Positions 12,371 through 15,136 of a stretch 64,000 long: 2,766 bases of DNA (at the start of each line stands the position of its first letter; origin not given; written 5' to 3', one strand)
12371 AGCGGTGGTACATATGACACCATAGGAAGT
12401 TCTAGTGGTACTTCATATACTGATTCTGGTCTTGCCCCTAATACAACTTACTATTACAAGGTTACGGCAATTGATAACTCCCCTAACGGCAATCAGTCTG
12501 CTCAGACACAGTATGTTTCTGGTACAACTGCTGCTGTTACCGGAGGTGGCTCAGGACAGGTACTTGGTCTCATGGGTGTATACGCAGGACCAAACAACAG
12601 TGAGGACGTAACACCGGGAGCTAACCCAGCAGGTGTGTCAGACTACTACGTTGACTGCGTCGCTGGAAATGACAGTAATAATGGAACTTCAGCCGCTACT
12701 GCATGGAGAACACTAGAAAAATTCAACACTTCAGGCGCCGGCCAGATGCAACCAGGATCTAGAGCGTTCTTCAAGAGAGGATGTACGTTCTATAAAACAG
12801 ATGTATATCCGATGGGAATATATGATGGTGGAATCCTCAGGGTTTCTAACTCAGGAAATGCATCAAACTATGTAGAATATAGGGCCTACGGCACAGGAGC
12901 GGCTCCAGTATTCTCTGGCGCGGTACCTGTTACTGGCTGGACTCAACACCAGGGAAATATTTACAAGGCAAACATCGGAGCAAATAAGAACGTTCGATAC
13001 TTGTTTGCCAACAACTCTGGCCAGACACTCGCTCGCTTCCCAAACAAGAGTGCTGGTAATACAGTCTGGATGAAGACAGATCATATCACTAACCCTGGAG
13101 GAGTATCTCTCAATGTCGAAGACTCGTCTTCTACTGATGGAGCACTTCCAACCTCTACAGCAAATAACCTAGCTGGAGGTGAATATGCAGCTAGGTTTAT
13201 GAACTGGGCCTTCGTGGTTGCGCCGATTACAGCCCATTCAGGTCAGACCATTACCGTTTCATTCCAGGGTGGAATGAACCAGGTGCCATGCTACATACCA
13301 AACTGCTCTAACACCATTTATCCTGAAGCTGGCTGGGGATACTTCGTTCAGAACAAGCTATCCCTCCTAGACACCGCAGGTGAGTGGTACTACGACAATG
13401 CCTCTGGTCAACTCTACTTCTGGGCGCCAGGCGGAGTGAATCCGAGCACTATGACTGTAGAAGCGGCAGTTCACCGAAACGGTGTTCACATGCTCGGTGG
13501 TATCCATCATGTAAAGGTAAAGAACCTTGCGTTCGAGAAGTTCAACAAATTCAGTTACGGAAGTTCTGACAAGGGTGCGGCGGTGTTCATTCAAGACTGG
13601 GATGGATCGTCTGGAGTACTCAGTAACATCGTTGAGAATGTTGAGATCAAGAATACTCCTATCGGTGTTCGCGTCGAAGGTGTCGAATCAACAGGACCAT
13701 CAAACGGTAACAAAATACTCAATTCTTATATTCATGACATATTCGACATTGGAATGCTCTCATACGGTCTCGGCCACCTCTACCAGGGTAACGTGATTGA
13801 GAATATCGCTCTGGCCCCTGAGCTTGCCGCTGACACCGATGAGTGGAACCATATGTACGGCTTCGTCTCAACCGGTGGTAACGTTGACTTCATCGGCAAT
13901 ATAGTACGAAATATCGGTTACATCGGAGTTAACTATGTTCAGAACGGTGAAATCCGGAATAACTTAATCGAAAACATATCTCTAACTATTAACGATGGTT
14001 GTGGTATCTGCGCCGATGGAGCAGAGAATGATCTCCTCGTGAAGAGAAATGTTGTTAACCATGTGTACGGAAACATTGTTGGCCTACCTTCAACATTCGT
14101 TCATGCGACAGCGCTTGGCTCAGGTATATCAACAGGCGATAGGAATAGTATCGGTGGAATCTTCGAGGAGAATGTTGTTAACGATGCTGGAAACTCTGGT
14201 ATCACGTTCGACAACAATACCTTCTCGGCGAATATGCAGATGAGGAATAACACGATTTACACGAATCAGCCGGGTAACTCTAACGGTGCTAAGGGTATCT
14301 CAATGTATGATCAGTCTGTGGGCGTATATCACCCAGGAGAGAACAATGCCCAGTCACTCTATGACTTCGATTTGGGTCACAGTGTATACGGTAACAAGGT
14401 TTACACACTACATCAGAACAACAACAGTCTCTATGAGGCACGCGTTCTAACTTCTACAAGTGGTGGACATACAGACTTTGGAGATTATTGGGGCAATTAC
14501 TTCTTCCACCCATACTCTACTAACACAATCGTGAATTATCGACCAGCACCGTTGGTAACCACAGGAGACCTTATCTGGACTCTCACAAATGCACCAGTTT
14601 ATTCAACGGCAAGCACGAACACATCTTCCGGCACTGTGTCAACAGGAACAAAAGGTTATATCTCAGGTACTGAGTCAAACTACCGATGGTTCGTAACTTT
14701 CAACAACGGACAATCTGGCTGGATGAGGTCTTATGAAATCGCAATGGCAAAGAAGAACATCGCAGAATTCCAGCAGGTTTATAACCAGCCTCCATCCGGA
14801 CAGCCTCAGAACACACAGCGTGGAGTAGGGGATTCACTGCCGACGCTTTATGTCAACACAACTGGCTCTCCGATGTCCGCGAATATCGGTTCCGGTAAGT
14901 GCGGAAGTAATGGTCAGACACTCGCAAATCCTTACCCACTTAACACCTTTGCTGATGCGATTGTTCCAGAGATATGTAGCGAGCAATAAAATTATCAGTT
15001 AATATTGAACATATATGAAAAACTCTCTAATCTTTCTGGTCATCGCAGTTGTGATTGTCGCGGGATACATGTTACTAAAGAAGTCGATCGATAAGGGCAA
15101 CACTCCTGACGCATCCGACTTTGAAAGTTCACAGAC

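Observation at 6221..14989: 2922-aa giant secreted multi-domain surface protein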

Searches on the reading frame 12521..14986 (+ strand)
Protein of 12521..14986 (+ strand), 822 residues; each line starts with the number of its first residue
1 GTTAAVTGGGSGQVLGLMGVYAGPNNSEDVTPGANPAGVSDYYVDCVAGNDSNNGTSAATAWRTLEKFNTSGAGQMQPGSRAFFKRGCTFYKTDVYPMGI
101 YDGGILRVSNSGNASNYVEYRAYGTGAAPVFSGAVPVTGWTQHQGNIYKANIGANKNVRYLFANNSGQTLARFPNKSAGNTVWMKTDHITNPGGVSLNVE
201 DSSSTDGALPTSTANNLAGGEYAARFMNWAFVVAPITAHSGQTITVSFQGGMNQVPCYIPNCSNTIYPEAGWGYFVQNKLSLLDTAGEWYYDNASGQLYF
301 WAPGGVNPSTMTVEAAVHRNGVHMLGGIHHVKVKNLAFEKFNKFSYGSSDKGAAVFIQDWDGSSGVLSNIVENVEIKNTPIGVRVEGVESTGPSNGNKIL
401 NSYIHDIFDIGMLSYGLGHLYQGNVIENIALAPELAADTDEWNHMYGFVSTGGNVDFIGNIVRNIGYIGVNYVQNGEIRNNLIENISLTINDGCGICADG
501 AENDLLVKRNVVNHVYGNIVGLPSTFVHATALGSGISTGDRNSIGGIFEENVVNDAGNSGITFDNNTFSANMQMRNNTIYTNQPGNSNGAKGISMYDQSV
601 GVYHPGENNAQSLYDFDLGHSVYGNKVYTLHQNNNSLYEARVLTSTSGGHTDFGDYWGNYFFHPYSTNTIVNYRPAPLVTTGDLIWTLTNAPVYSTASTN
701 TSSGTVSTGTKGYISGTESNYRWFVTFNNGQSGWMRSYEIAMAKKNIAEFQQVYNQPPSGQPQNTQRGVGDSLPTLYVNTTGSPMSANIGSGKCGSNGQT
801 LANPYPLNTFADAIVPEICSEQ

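Call 16: search_solved_structures(query=window:12521-14986:+, max_evalue=1, show_alignments=2)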
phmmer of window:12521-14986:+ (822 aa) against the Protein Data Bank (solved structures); distinct sequences matched with E-value up to 1: 2.
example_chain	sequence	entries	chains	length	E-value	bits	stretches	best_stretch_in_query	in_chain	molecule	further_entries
9rx2_A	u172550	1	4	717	0.0043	18.7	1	267-361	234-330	Parallel beta-helix repeat protein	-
5mqp_A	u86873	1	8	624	0.013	17.2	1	273-341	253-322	Glycoside hydrolase BT_1002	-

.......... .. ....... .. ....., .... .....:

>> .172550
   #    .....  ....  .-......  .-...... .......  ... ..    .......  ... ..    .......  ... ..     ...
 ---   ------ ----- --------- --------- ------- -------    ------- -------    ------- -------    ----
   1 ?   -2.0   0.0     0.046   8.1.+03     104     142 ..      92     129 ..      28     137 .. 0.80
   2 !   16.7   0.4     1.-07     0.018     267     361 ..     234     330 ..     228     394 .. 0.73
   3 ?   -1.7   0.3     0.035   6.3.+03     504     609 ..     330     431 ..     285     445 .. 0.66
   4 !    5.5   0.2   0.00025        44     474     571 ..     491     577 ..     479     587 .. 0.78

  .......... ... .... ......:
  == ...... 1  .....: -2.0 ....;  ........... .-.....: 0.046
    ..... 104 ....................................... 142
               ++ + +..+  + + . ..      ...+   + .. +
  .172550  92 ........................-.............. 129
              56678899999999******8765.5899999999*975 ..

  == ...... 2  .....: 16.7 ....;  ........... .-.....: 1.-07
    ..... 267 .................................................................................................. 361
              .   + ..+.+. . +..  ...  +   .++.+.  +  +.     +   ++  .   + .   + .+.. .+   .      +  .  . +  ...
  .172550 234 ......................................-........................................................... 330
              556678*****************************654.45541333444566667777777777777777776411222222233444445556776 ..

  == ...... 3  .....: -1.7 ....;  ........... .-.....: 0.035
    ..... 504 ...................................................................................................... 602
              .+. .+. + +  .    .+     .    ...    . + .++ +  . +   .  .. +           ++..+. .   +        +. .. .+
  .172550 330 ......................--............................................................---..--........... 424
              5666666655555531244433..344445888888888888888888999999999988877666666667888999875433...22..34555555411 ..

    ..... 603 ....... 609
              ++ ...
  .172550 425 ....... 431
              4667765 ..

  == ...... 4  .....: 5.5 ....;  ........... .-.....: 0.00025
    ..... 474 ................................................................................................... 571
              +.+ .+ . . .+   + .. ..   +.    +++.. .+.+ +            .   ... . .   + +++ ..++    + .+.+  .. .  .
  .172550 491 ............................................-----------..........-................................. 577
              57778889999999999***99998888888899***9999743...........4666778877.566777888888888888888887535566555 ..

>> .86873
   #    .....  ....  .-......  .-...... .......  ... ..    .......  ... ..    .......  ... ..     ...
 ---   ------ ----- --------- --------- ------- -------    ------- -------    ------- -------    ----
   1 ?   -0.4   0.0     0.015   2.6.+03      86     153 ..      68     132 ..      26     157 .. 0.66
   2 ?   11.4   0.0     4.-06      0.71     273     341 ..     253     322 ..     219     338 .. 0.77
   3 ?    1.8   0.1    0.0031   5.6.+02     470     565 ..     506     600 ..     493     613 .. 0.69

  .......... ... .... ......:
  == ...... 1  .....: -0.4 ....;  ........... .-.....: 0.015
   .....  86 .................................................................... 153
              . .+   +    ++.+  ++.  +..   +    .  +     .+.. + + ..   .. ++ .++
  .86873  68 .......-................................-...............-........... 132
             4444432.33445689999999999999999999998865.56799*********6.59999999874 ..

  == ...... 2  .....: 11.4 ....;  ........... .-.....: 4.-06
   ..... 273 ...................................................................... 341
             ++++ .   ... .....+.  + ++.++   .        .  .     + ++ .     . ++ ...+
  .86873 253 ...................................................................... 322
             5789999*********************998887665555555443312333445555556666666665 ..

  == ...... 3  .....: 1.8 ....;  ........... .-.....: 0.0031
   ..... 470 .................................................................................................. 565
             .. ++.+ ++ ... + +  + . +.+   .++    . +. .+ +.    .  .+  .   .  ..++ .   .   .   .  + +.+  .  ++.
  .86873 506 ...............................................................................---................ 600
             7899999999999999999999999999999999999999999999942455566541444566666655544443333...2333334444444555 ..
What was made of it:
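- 12554..14575 (+): GH141-like right-handed parallel beta-helix module (aa 2112-2785) with an inserted beta-sandwich (GH141_M-like, aa ~2230-2410). Conserved acidic residues: D2151, D2384, E2388, D2392, D2592. PDB sequence hits are 9rx2 (E 0.004) and BT_1002 5mqp (E 0.013) (call 16).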

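Call 21: find_homologous_proteins(query=window:12611-14986:+)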
Query window:12611-14986:+ (792 aa): 161 proteins with E <= 0.001 among 8000 candidates; the best 120 are listed.
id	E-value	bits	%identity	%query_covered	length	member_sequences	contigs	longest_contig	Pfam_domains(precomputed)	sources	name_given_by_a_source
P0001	0.0e+0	1382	82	92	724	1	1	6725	-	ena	-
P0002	0.0e+0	1298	88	81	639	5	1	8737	PF21231.3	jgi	jgi:hypothetical protein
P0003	0.0e+0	1269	70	100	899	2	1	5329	PF21231.3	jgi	-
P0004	5.6e-179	615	41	100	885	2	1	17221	-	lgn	-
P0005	1.4e-93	333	36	86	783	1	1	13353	PF13229.13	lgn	-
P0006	3.1e-56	210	31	79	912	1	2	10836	PF18962.8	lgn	-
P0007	6.6e-55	205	30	81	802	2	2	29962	PF13229.13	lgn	-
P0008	2.0e-54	204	30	81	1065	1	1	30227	PF13229.13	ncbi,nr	ncbi:MAG: right-handed parallel beta-helix repeat-containing protein [Bacteroidetes bacterium]|nr:ri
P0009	1.1e-53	201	31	81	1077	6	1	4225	PF13229.13,PF21231.3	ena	-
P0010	2.9e-52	196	32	80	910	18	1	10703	PF13229.13,PF18962.8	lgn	-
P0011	1.1e-51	194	31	79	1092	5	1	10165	-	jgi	-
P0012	2.2e-51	193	30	81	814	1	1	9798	PF13229.13,PF05048.20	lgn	-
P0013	1.9e-50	190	29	82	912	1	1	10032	PF13229.13,PF22842.4,PF05048.20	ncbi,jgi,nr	ncbi:MAG: right-handed parallel beta-helix repeat-containing protein [Flavobacteriales bacterium]|jg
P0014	2.0e-50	190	29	80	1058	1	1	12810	PF13229.13,PF21231.3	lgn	-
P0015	4.4e-50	189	29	79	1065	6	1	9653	PF13229.13,PF05048.20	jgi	jgi:hypothetical protein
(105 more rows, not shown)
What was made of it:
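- Closest known: Glycoside hydrolase family 141. Different: Its closer relatives (about 30% identity) are uncharacterised T9SS cargo proteins of Flavobacteriales (call 21).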

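Call 22: find_encoding_contigs(protein=P0002, flank=10000, max_places=3)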
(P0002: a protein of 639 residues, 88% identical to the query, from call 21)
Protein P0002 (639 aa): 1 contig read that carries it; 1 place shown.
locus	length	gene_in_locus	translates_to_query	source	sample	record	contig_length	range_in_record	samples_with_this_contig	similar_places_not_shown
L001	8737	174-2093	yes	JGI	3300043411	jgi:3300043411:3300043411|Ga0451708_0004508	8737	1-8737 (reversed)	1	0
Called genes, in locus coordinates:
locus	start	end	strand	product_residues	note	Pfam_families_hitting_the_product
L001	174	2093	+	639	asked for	PF21231:GH141_M (weak)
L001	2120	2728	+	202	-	-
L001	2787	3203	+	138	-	PF00856:SET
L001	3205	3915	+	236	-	PF13462:Thioredoxin_4, PF01323:DSBA (faint)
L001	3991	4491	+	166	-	PF00254:FKBP_C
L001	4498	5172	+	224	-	PF06161:DUF975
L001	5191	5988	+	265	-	PF04402:SIMPL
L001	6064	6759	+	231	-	PF00075:RNase_H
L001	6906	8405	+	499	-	PF13567:DUF4131, PF03772:Competence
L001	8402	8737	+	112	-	?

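Call 23: find_encoding_contigs(protein=P0004, flank=10000, max_places=3)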
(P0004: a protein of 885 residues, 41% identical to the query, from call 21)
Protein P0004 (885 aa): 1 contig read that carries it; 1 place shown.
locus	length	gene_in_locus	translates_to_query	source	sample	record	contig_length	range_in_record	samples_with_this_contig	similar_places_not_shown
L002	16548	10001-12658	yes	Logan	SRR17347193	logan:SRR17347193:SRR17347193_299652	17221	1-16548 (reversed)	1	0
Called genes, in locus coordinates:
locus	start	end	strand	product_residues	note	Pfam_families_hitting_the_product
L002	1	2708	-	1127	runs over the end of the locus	?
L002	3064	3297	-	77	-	-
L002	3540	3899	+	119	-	PF00085:Thioredoxin, PF14595:Thioredoxin_9 (weak), PF13098:Thioredoxin_2, PF13905:Thioredoxin_8 (faint)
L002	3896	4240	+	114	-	PF00581:Rhodanese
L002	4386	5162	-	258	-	PF01925:TauE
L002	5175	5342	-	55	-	PF19628:DUF6132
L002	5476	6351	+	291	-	PF00753:Lactamase_B, PF12706:Lactamase_B_2 (weak)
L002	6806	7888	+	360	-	PF13646:HEAT_2 (weak)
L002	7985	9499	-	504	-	-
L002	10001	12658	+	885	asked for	-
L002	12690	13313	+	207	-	-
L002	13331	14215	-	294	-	PF10604:Polyketide_cyc2 (faint), PF03364:Polyketide_cyc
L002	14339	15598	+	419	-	PF07884:VKOR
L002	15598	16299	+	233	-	-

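Call 26: find_encoding_contigs(protein=P0003, flank=10000, max_places=3)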
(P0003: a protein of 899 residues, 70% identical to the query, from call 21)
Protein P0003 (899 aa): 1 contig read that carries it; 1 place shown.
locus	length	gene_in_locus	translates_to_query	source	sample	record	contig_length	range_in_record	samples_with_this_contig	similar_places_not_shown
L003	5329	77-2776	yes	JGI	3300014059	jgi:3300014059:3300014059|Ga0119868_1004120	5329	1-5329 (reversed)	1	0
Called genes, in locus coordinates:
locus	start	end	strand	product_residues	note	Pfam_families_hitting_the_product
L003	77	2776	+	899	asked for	PF21231:GH141_M (weak)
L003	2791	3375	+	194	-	-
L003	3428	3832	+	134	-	PF00856:SET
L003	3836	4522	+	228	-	PF13462:Thioredoxin_4, PF01323:DSBA (faint)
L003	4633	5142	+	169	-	PF00254:FKBP_C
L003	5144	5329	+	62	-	?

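Call 27: find_encoding_contigs(protein=P0001, flank=10000, max_places=3)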
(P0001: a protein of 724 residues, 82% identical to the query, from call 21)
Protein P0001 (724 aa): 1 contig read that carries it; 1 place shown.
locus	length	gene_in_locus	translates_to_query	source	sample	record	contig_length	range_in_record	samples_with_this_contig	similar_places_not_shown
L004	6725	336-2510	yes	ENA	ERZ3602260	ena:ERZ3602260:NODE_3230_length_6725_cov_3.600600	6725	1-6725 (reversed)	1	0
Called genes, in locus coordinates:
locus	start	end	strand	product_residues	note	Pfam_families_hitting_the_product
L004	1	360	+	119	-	?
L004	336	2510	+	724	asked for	-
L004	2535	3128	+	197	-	-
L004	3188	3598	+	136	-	PF00856:SET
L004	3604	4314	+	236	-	PF13462:Thioredoxin_4, PF01323:DSBA (faint)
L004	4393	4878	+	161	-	PF00254:FKBP_C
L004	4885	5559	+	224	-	PF06161:DUF975 (weak)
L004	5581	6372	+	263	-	PF04402:SIMPL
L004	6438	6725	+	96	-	?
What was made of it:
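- All three closest metagenome contigs break inside the gene (calls 22, 26, 27).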

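Call 28: find_related_loci(query=window:12611-14986:+, collection=genome_contigs, flank=10000)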
Query window:12611-14986:+ (792 aa) in genome_contigs; peptide patterns used: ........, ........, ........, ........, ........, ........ (x = any residue, [..] = any of these).
44 stretches matched a pattern; 9 encode a relative of the query (tblastn E <= 1e-3); 9 distinct loci.
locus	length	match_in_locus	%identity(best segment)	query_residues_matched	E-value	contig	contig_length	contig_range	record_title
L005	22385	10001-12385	68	1-792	0e+0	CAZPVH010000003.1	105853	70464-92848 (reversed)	MAG TPA_asm: uncultured Candidatus Saccharibacteria bacterium isolate SRP342105_co1_16 genome assembly, contig: NODE_226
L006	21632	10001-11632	30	7-635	5e-56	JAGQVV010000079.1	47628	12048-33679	MAG: Flavobacteriales bacterium isolate HKST-UBA112 2012-05-30_1_(paired)_contig_47287, whole genome shotgun sequence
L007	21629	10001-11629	30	12-639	1e-53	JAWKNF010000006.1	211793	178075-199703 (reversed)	MAG: Flavobacteriales bacterium isolate ABC1.8 ABC1.8.fa-6, whole genome shotgun sequence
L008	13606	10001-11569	28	4-604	3e-40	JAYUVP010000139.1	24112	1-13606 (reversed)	MAG: Fibrobacterota bacterium isolate GL124_DN_metabinner_3 GL124_DN_metabinner_3_138, whole genome shotgun sequence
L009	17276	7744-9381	29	7-635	3e-58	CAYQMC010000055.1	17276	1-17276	MAG TPA_asm: uncultured Chryseobacterium sp. isolate binchicken_co208_44 genome assembly, contig: NODE_4976_length_17276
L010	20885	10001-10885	28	7-309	2e-20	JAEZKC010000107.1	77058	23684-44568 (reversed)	MAG: Fibrobacteres bacterium isolate OH_CDB_25 k127_96840, whole genome shotgun sequence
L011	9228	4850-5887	26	74-479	3e-16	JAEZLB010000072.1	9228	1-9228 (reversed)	MAG: Proteobacteria bacterium isolate OH_CDB_57 k127_717344, whole genome shotgun sequence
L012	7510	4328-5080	29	10-296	4e-15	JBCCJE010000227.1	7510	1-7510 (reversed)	MAG: Bacteroidota bacterium isolate P01_C01_bin.106 k141_453112_length_7510_cov_7.0000, whole genome shotgun sequence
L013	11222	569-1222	27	19-271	4e-12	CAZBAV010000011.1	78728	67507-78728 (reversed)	MAG TPA_asm: uncultured Lacihabitans sp. isolate SRP344714_co2_496 genome assembly, contig: NODE_670_length_78728_cov_4.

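Call 55: predict_structure(alignment_id=A3)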
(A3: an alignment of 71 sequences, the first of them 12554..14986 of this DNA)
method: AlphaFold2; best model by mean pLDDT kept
length: 811 residues; sequences in the alignment: 71
mean_pLDDT: 80.2   pTM: 0.86
mean pLDDT of the five models: 80.2, 80.0, 79.6, 78.5, 76.3
residues with pLDDT >= 90: 370; 70-90: 236; 50-70: 99; < 50: 106
segments of 3 or more residues with pLDDT < 50: 84-89, 246-253, 590-600, 665-673, 678-690, 692-716, 737-760
pLDDT, mean of each block of 10 residues (from residue 1): 83 84 90 96 95 90 92 95 53 78 96 95 95 98 90 95 73 80 67 64 81 86 89 78 50 63 92 95 96 96 93 87 96 64 78 78 97 77 88 97 92 97 81 87 92 97 90 95 87 90 92 86 89 90 95 85 96 79 77 48 71 92 86 71 86 79 53 46 38 39 30 46 53 48 39 34 89 92 88 95 86 57
secondary structure, 60 per line:
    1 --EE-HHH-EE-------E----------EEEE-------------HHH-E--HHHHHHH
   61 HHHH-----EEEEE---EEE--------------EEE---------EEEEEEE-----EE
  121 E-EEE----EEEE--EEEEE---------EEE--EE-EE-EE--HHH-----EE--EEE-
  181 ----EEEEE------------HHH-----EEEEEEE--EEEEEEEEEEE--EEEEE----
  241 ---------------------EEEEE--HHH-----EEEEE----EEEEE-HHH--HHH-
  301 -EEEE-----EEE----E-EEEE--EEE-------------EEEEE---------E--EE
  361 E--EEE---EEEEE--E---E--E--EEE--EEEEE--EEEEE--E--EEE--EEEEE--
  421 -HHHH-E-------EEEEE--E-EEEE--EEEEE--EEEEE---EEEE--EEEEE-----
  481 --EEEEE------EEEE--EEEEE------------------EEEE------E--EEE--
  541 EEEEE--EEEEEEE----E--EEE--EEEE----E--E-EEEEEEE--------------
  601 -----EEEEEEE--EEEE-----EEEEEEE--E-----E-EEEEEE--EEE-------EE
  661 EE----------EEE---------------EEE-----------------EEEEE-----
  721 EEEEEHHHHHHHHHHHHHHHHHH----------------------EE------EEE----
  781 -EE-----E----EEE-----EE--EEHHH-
elements in order (helices of 4 or more, strands of 3 or more residues): E30-33 H54-64 E70-74 E78-80 E95-97 E107-113 E119-121 E123-125 E130-133 E136-140 E150-152 E177-179 E185-189 E210-216 E219-229 E232-236 E262-266 E277-281 E286-290 E302-305 E311-313 E320-323 E326-328 E342-346 E359-361 E364-366 E370-374 E387-389 E392-396 E399-403 E409-411 E414-418 H422-425 E435-439 E444-447 E450-454 E457-461 E465-468 E471-475 E483-487 E494-497 E500-504 E523-526 E536-538 E541-545 E548-554 E562-564 E567-570 E580-586 E606-612 E615-618 E624-630 E641-646 E649-651 E659-662 E673-675 E691-693 E711-715 E721-725 H726-743 E774-776 E794-796
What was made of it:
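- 12554..14575 (+): AlphaFold2 model: pLDDT 80.2, pTM 0.86 (call 55).
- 14576..14986 (+): C-terminal tail (aa 2786-2922). A low-confidence, possibly SH3-like stretch is followed by a small, confidently modelled terminal domain with Cys2894 and Cys2919. pLDDT is below 50 for model residues ~665-760 and 86-95 for ~761-810 (call 55).
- On Glycoside hydrolase family 141: AlphaFold2 model pTM 0.86 (call 55).
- Checked: The beta-helix coils at ~13480-14320 are confirmed by the AlphaFold2 model (call 55).
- Beta-helix: a confident model (call 55) whose best structural matches are all glycan-active enzymes.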
